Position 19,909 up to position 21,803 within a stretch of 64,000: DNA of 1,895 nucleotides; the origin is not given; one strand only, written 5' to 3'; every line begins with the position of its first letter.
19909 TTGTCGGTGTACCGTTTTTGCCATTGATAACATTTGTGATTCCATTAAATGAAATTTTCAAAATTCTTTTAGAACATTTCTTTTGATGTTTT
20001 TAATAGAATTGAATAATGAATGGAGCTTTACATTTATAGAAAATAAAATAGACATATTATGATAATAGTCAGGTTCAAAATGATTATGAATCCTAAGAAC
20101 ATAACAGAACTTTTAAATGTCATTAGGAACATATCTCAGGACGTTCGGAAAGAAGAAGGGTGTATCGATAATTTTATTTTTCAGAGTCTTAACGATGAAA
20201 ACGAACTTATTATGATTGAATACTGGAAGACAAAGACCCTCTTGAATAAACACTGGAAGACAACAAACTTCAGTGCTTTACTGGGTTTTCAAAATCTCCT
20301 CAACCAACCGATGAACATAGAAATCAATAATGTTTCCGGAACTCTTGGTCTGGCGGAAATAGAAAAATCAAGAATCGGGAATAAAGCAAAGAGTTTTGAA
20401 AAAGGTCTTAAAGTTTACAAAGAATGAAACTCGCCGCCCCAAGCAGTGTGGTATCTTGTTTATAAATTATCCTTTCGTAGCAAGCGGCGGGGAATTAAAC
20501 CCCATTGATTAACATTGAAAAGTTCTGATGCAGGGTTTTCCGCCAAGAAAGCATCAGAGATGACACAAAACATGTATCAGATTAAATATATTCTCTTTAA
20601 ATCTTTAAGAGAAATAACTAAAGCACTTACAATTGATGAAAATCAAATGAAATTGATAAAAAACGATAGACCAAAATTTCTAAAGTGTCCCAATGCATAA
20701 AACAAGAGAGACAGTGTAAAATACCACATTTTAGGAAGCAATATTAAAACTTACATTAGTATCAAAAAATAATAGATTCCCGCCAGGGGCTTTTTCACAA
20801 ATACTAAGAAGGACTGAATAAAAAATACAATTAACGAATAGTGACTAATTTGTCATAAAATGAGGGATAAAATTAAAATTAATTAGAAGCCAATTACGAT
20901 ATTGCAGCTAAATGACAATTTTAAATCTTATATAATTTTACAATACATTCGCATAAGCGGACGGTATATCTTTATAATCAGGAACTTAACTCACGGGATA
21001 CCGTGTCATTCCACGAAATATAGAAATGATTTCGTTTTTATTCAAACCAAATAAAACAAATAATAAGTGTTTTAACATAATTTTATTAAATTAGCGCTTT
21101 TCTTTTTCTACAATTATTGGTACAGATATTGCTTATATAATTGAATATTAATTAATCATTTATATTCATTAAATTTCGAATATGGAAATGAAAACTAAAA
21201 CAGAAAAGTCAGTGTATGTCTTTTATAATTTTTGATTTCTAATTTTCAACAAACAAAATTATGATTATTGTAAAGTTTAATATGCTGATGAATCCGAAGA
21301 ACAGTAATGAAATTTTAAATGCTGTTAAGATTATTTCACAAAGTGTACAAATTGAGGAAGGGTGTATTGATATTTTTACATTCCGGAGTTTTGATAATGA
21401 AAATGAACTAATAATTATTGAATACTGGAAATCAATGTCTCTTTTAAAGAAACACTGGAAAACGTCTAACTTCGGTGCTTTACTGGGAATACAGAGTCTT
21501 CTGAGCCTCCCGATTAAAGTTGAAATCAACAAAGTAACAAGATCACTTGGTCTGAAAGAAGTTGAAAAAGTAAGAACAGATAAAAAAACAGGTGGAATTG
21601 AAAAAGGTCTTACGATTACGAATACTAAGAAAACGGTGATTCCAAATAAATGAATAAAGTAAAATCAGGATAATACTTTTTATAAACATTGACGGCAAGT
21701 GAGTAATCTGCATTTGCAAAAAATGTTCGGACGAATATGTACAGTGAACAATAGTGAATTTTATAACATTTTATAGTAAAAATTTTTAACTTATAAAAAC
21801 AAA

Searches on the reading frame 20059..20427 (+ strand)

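Call 46: search_protein_families(library=pfam, proteins=[window:20059-20427:+], max_evalue=0.01)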
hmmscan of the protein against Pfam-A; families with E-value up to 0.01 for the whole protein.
window:20059-20427:+ (122 aa): 1 family
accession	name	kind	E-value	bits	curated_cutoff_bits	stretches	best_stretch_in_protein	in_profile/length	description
PF03992.22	ABM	-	6.4e-10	39.5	23.1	1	1-73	1-74/78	Antibiotic biosynthesis monooxygenase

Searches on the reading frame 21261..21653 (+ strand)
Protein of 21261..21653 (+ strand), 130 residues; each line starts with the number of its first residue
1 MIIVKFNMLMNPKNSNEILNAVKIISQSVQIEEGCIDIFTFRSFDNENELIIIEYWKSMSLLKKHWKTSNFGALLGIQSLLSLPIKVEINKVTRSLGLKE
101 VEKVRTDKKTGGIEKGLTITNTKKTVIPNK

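Call 46: search_protein_families(library=pfam, proteins=[window:21261-21653:+], max_evalue=0.01)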
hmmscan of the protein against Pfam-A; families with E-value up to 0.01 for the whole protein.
window:21261-21653:+ (130 aa): 1 family
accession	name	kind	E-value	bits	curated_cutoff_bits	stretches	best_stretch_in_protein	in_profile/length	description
PF03992.22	ABM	-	6.4e-08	33.1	23.1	1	1-73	1-74/78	Antibiotic biosynthesis monooxygenase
